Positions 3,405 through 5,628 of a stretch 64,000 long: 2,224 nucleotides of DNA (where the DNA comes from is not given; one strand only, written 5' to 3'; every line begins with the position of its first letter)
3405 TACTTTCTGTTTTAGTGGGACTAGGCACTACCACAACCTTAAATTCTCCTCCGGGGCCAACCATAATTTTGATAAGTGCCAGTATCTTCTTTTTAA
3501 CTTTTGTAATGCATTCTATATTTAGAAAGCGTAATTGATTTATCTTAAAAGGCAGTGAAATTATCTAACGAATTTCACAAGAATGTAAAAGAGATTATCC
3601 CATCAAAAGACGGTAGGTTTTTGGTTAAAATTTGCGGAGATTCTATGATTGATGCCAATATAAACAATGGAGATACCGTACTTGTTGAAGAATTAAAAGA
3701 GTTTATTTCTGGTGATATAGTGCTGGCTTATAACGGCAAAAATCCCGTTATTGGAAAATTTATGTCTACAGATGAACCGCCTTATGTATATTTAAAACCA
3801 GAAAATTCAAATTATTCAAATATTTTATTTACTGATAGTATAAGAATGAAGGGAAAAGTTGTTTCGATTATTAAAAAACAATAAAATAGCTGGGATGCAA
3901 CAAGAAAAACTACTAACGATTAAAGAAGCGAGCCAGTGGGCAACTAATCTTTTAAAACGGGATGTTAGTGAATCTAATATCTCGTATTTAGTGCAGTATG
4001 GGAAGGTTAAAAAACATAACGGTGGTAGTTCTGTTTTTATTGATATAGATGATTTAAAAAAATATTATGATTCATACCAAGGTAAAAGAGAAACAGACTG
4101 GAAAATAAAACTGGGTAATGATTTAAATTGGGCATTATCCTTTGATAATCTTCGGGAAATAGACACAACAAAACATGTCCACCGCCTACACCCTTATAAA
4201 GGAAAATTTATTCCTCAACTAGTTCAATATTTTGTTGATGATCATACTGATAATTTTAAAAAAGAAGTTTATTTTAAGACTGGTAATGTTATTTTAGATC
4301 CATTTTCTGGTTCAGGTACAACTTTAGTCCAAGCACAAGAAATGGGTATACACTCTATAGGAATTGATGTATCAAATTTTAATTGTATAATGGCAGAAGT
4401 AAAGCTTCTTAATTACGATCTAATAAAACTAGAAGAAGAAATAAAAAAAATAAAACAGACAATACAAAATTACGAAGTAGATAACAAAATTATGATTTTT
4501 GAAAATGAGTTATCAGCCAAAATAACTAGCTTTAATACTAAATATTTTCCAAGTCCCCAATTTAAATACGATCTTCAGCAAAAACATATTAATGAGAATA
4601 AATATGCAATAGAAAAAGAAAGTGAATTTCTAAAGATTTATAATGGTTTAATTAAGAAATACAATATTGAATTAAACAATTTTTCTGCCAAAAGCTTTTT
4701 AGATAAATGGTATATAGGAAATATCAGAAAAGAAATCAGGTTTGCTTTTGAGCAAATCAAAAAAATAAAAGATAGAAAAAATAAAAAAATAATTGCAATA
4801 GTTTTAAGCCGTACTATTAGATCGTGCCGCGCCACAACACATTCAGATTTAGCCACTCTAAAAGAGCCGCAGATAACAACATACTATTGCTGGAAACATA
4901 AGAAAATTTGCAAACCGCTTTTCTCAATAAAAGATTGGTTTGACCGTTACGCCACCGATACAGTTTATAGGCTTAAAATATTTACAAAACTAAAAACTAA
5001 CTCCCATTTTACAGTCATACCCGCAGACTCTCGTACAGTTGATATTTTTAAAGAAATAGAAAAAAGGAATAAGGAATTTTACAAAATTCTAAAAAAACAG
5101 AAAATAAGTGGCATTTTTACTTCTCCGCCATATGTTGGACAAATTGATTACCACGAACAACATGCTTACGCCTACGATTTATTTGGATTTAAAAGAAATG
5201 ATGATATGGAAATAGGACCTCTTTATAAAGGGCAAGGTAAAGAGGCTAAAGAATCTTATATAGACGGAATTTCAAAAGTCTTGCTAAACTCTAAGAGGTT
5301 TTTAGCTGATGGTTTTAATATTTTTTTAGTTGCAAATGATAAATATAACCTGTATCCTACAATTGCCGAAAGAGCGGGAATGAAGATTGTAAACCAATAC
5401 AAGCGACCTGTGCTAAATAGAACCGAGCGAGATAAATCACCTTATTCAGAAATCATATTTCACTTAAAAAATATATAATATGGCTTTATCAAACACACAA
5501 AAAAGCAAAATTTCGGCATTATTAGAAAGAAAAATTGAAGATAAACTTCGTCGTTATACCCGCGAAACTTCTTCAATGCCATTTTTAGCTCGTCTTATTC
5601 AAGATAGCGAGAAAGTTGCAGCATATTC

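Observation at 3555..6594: Compact R-M locus with an UmuD'-like S24 peptidase translationally coupled to the methyltransferase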

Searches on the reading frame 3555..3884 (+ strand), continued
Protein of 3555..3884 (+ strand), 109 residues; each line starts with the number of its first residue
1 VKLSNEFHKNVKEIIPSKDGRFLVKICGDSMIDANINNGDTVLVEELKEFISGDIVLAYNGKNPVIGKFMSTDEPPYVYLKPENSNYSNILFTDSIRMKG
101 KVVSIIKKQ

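Call 34: search_protein_representatives(protein=window:3555-3881:+)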
Query: 109 residues. Proteins with E-value up to 0.001 (for the whole library): 1123; up to 1e-10: 12; up to 1e-30: 1. The best 150 are listed.
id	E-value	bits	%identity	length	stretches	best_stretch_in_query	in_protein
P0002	2.7e-49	181.7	82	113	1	1-109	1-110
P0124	2.1e-25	104.9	53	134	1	18-107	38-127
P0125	5.3e-19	84.3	52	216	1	16-107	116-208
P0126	4.1e-18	81.5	57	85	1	31-107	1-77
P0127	5.5e-17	77.9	48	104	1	19-108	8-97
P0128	3.6e-16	75.3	53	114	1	12-107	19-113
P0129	1.9e-15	73.0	40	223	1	11-104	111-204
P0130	1.3e-14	70.2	37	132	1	15-104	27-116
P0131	1.6e-11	60.3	38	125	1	12-104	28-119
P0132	2.7e-11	59.6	41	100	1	16-103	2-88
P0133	4.4e-11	58.9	32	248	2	21-108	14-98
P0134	8.8e-11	57.9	36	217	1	13-105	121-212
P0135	3.0e-10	56.2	37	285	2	9-107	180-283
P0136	4.4e-10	55.7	42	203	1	16-107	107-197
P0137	6.9e-10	55.0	44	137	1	19-105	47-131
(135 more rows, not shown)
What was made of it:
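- The family is confined to one 50%-identity cluster (call 34).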

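Call 36: find_encoding_contigs(protein=P0124, flank=5000, max_places=4)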
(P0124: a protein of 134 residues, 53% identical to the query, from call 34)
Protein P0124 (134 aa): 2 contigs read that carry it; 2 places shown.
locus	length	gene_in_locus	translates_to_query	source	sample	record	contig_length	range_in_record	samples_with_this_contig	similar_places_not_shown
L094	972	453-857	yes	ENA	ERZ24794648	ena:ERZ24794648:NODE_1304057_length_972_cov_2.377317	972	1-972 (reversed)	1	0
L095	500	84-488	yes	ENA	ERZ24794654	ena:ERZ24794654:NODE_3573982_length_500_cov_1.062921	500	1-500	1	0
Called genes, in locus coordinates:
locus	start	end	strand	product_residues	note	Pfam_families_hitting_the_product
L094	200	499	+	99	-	-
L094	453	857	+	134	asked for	PF00717:Peptidase_S24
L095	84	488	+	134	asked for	PF00717:Peptidase_S24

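Call 37: find_encoding_contigs(protein=P0125, flank=5000, max_places=4)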
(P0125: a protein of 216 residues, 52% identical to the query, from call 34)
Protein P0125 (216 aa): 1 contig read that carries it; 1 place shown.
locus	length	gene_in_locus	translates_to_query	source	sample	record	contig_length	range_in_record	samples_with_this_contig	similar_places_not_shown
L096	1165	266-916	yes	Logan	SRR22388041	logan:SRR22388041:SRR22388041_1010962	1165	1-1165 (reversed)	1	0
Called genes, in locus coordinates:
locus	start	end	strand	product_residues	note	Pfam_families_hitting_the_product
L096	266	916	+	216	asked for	PF01726:LexA_DNA_bind, PF00717:Peptidase_S24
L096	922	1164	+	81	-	?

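Call 38: find_encoding_contigs(protein=P0128, flank=5000, max_places=4)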
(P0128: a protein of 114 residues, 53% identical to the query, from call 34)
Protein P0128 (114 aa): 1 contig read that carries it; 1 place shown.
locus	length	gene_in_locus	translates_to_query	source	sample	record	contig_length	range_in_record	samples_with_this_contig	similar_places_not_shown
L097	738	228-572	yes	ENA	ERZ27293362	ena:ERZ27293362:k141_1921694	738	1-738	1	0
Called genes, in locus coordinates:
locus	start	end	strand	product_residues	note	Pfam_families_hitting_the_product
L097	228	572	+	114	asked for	PF00717:Peptidase_S24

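Call 57: search_protein_families(library=padloc, proteins=[window:3555-3881:+], max_evalue=0.01)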
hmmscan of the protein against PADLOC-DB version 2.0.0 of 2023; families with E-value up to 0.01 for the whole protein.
window:3555-3881:+ (109 aa): 0 families

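Call 69: find_encoding_contigs(protein=P0134, flank=4000, max_places=5)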
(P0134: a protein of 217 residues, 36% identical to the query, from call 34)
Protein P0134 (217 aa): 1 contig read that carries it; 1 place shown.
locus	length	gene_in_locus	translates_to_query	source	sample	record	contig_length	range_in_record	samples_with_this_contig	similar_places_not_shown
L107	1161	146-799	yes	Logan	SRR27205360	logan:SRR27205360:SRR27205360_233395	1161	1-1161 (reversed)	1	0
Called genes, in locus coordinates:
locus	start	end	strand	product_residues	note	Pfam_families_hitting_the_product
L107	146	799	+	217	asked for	PF01726:LexA_DNA_bind, PF00717:Peptidase_S24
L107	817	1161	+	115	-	?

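Call 70: find_encoding_contigs(protein=P0129, flank=4000, max_places=5)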
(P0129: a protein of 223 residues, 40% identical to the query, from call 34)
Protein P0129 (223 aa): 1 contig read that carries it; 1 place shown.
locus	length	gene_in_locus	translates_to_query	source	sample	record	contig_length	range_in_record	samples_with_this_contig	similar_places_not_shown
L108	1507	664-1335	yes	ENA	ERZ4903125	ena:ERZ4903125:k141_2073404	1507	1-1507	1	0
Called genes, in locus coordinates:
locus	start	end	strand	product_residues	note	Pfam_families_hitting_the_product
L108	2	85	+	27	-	?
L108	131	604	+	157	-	-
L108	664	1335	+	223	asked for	PF01726:LexA_DNA_bind, PF00717:Peptidase_S24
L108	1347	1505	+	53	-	?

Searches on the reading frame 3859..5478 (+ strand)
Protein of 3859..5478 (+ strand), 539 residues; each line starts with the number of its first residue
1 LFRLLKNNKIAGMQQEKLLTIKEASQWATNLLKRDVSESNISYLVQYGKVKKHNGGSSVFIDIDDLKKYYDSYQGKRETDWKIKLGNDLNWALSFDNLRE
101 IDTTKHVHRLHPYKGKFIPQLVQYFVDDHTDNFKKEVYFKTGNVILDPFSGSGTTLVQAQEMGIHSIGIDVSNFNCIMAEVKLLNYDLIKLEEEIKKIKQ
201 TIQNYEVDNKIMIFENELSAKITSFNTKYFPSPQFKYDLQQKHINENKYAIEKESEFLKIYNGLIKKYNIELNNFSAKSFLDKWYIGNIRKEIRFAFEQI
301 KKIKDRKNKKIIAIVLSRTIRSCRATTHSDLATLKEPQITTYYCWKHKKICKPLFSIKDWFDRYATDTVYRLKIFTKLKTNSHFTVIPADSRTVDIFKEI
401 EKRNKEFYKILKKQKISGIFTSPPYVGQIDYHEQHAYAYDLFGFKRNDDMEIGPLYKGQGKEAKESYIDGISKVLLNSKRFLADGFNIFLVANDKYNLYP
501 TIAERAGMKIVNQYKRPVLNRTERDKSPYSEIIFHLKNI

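Call 3: search_protein_families(library=pfam, proteins=[window:3859-5478:+], max_evalue=1)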
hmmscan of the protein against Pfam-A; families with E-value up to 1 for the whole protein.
window:3859-5478:+ (539 aa): 5 families
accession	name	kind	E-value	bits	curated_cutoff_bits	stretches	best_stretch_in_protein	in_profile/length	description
PF01555.25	N6_N4_Mtase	-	3.6e-13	50.4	26.7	2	43-176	100-216/221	DNA methylase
PF01170.24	UPF0020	-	2.3e-05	24.6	22.3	1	140-209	27-84/197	RMKL-like, methyltransferase domain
PF09445.16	Methyltransf_15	-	0.00023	21.2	22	1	143-183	2-44/165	RNA cap guanine-N2 methyltransferase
PF13847.12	Methyltransf_31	-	0.086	13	27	0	141-174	3-39/145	Methyltransferase domain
PF09032.16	Siah-Interact_N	-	0.088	13.5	23.5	1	183-229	28-74/78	Siah interacting protein, N terminal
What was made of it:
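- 3895..5478 (+): Type II amino-MTase, 527 aa. Motif I DPFSGSG (nt 4297-4317) comes first, then about 270 aa, then motif IV SPPY (nt 5122-5133). Pfam N6_N4_Mtase 3.6e-13 (call 3).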

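Call 4: search_protein_families(library=ncbifam, proteins=[window:3859-5478:+], max_evalue=1)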
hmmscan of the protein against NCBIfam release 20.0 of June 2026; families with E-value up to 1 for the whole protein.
window:3859-5478:+ (539 aa): 4 families
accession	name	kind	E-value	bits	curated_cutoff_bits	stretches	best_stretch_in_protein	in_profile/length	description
TIGR01177.1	TIGR01177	hypoth_equivalog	7.7e-06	25.4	316.55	1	140-173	181-214/330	TIGR01177 family methyltransferase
NF050803.1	DnaMtaseCcrMCaul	equivalog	4.5e-05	22.5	830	1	140-189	204-253/350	adenine-specific DNA-methyltransferase CcrM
NF008572.0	PRK11524.1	equivalog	6.2e-05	22.2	292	1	141-216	214-289/294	adenine-specific DNA-methyltransferase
NF010253.0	PRK13699.1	subfamily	0.00078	19.2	244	1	136-171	158-193/226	DNA methyltransferase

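Call 8: find_homologous_proteins(query=window:3895-5475:+)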
Query window:3895-5475:+ (527 aa): 8000 proteins with E <= 0.001 among 8000 candidates; the best 120 are listed.
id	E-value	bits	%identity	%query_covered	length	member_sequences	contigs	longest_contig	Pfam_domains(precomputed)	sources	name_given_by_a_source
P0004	0.0e+0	1191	100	100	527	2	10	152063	PF01170.25,PF01555.25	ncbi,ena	ncbi:MAG: DNA methyltransferase [Patescibacteria group bacterium]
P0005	2.9e-292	988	79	100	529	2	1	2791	PF01555.25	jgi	-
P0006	4.1e-292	987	79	100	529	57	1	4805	PF01555.25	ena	-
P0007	2.0e-291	985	79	100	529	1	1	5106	PF01555.25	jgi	-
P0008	9.6e-288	973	79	100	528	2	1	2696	PF01170.25,PF01555.25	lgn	-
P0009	1.5e-287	972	79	100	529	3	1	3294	PF01170.25,PF01555.25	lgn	-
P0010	9.6e-287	970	78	100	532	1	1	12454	PF01170.25,PF09445.17,PF01555.25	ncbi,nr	ncbi:site-specific DNA-methyltransferase [Candidatus Peregrinibacteria bacterium]|nr:site-specific D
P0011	2.7e-286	968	78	100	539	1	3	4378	PF01555.25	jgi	jgi:hypothetical protein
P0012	3.8e-286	968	78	100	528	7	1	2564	PF01555.25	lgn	-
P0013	6.8e-286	967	79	100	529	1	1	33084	PF01170.25,PF01555.25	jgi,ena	-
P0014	8.2e-286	967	79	100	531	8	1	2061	PF01555.25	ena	-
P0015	1.4e-285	966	78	100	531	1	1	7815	PF01170.25,PF01555.25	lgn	-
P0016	1.6e-285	966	77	100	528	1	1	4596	PF01555.25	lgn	-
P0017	1.9e-285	965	78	100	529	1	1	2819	PF01555.25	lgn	-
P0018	4.6e-285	964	78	100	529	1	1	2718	PF01555.25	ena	-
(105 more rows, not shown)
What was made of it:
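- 3895..5478 (+): More than 8000 homologues were found, the best at 75-79% identity (call 8).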

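Call 10: find_related_loci(query=window:3895-5475:+, collection=genome_contigs, flank=5000)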
Query window:3895-5475:+ (527 aa) in genome_contigs; peptide patterns used: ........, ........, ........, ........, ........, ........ (x = any residue, [..] = any of these).
568 stretches matched a pattern; 444 encode a relative of the query (tblastn E <= 1e-3); the best 80 are kept; 80 distinct loci.
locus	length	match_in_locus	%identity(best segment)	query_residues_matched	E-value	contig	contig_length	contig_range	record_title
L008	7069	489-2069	79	1-526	0e+0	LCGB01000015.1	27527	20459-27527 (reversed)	MAG: Candidatus Nomurabacteria bacterium GW2011_GWB1_43_19 UV85_C0015, whole genome shotgun sequence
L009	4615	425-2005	79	1-526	0e+0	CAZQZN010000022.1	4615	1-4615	MAG TPA_asm: uncultured bacterium isolate binchicken_co135_34 genome assembly, contig: NODE_17458_length_4615_cov_4.1892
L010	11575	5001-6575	79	2-526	0e+0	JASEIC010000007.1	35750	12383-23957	MAG: Patescibacteria group bacterium isolate Yes70-39 NODE_7_length_35750_cov_107.464198, whole genome shotgun sequence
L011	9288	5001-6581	78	1-526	0e+0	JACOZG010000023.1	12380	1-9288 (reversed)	MAG: Candidatus Vogelbacteria bacterium isolate NC_groundwater_199_Ag_S-0.1um_51_14 S4_GD2017_2_S1_scaffold_4237, whole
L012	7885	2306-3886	78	1-526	0e+0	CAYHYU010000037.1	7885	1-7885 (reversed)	MAG TPA_asm: uncultured Gammaproteobacteria bacterium isolate ERP119705_co15_619 genome assembly, contig: NODE_11389_len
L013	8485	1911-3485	76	1-525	0e+0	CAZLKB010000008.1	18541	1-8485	MAG TPA_asm: uncultured Gammaproteobacteria bacterium isolate binchicken_co115_145 genome assembly, contig: NODE_4746_le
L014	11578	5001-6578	77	1-526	0e+0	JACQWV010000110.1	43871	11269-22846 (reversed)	MAG: Elusimicrobia bacterium isolate NC_groundwater_1498_Pr4_B-0.1um_45_12 SR1-18-B1_scaffold_282528, whole genome shotg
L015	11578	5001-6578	76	1-525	0e+0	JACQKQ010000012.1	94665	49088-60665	MAG: Candidatus Levyibacteriota bacterium isolate NC_groundwater_1181_Ag_S-0.1um_42_368 S_p1_S3_coassembly_k141_358193,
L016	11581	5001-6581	76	1-526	0e+0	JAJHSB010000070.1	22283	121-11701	MAG: Candidatus Acetothermia bacterium isolate NSHQ14.2015.Bin1 k141_1516, whole genome shotgun sequence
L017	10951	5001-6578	78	1-525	0e+0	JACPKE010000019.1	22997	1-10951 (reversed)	MAG: Candidatus Brennerbacteria bacterium isolate NC_groundwater_486_Ag_S-0.1um_40_11 S35_SO-1_scaffold_128838, whole ge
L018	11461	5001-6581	78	1-526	0e+0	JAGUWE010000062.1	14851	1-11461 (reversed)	MAG: Patescibacteria group bacterium isolate DeMMO5_21 c_000000015704, whole genome shotgun sequence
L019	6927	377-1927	78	6-523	0e+0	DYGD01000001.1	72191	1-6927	MAG TPA_asm: Candidatus Paceibacter sp. isolate BE2012_4_43_20 Afr_mines_BE2012_212_length_72191_cov_9_031247, whole gen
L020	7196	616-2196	76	1-527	0e+0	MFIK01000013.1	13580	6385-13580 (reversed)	MAG: Candidatus Giovannonibacteria bacterium RIFCSPLOWO2_02_FULL_43_54 rifcsplowo2_02_scaffold_15230, whole genome shotg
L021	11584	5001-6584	77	1-527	0e+0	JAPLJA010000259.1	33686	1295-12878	MAG: Proteobacteria bacterium isolate LacPavin_0920_SED5_MAG_48_26 LacPavin_0920_SED5_scaffold_282603, whole genome shot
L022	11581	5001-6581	77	1-526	0e+0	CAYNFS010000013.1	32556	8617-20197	MAG TPA_asm: uncultured Candidatus Saccharibacteria bacterium isolate binchicken_co38_1306 genome assembly, contig: NODE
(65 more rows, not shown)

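Call 25: search_solved_structures(query=window:3895-5475:+, max_evalue=0.01, show_alignments=1)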
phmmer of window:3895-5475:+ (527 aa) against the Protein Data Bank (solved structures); distinct sequences matched with E-value up to 0.01: 3.
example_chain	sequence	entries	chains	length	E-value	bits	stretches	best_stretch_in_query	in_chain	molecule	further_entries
8s9m_A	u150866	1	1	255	0.0055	18.6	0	129-161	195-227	DNA cytosine-N4 methyltransferase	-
2zie_A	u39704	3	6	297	0.0058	18.5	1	127-159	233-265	Putative modification methylase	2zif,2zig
8s9n_A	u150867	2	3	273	0.0059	18.5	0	129-161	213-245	DNA cytosine-N4 methyltransferase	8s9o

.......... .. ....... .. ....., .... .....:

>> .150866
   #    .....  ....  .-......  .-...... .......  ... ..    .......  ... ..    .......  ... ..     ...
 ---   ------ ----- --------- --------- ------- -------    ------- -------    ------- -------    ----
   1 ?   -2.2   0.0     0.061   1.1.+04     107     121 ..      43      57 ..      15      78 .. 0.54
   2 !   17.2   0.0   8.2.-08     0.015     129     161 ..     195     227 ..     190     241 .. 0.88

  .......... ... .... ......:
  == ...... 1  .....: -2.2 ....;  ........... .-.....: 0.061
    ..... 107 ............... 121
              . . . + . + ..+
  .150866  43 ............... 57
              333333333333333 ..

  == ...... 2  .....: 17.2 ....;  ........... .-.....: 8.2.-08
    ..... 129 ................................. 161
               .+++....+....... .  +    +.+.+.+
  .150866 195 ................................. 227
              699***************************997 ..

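Call 57: search_protein_families(library=padloc, proteins=[window:3895-5475:+], max_evalue=0.01)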
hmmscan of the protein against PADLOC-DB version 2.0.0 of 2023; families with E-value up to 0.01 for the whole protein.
window:3895-5475:+ (527 aa): 38 families (the best 25 are shown)
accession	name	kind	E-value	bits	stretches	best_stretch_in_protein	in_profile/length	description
PDLC03249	MTase_II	-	2.3e-234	777.2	1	4-525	13-538/541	Type II methyltransferase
PDLC03322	MTase_II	-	1.7e-19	68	1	86-194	27-129/446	Type II methyltransferase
PDLC03380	MTase_II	-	3.3e-18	64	2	86-207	22-134/393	Type II methyltransferase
PDLC03364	MTase_II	-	1.4e-16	58.5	1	89-199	26-129/380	Type II methyltransferase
PDLC03224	MTase_II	-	1.7e-16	58.2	1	92-199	64-165/481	Type II methyltransferase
PDLC03353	MTase_II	-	2.5e-14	51.4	2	125-171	204-250/260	Type II methyltransferase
PDLC03377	MTase_II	-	4.9e-13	46.5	1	91-258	91-247/504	Type II methyltransferase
PDLC03387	MTase_II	-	1.7e-10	38.5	1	128-172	232-276/289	Type II methyltransferase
PDLC03362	MTase_II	-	3e-10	37.6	1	93-236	41-174/438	Type II methyltransferase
PDLC03369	MTase_II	-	1.3e-09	35.3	1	93-170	112-181/532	Type II methyltransferase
PDLC03351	MTase_II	-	2.2e-09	35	1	97-164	123-181/348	Type II methyltransferase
PDLC03371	MTase_II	-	2.7e-09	35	1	128-167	209-248/260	Type II methyltransferase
PDLC03325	MTase_II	-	4e-09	33.7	1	95-212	64-174/426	Type II methyltransferase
PDLC03239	MTase_II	-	1.9e-08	31.4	1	94-193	64-156/442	Type II methyltransferase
PDLC03299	MTase_II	-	2.1e-08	32.1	1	129-189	215-278/296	Type II methyltransferase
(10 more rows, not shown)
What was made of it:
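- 3895..5478 (+): PADLOC MTase_II PDLC03249 2.3e-234 over the full length (call 57).
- The R-M identity is supported by calls 3, 8 and 57.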

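Call 68: find_related_loci(query=window:3895-5475:+, collection=viral_contigs, flank=5000)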
Query window:3895-5475:+ (527 aa) in viral_contigs; peptide patterns used: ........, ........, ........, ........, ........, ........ (x = any residue, [..] = any of these).
68 stretches matched a pattern; 1 encode a relative of the query (tblastn E <= 1e-3); 1 distinct loci.
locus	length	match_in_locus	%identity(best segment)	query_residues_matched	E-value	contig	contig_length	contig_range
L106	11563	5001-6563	66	6-526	0e+0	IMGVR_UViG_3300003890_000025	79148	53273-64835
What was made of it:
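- Tried and rejected: Only 1 of 2.9 million viral contigs has a relative of the MTase (call 68).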
